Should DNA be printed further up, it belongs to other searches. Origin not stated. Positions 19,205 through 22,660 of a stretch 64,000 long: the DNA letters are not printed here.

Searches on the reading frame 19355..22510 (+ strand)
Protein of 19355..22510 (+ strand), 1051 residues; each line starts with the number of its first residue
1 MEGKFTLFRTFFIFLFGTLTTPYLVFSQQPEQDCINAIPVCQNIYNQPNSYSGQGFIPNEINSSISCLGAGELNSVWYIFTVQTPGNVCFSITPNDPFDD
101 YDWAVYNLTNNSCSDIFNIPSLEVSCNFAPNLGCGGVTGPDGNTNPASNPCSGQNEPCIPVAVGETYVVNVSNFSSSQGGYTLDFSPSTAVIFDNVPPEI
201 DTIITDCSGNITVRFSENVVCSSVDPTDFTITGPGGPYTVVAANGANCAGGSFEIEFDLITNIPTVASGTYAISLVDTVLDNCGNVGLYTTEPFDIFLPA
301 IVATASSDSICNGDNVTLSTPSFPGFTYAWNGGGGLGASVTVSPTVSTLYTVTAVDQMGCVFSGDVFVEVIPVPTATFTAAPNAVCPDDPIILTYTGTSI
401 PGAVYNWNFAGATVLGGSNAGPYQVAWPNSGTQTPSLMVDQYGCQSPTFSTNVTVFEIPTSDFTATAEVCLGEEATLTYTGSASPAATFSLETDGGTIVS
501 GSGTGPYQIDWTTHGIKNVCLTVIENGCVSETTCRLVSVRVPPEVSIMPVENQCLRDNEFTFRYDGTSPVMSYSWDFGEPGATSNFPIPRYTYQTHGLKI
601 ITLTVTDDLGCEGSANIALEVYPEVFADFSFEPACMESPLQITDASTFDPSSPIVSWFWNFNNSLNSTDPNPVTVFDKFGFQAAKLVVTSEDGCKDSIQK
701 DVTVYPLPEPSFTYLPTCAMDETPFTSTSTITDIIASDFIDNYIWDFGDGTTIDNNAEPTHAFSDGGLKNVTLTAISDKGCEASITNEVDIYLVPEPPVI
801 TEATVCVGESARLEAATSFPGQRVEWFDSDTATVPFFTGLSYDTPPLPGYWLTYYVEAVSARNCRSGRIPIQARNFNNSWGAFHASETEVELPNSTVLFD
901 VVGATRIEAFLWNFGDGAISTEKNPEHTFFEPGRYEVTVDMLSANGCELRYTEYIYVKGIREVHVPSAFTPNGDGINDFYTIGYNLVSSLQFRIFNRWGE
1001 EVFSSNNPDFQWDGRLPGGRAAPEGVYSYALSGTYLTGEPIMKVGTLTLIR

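Call 64: search_protein_families(library=pfam, proteins=[window:19355-22510:+], max_evalue=0.0001)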
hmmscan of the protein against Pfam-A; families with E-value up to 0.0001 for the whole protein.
window:19355-22510:+ (1051 aa): 4 families
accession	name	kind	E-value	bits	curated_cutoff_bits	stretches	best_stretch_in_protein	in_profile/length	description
PF18911.6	PKD_4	-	8.1e-43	144.8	27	4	740-789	34-81/85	PKD domain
PF19081.6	Ig_7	-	6.6e-20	71.6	27.3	1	795-872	1-79/84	Ig-like domain CHU_C associated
PF00801.26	PKD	-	8.7e-19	67.7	23.5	2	893-940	13-64/80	PKD domain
PF13585.12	CHU_C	-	1.8e-18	66.8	27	1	964-1033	2-72/86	CHU_C Type IX secretion signal domain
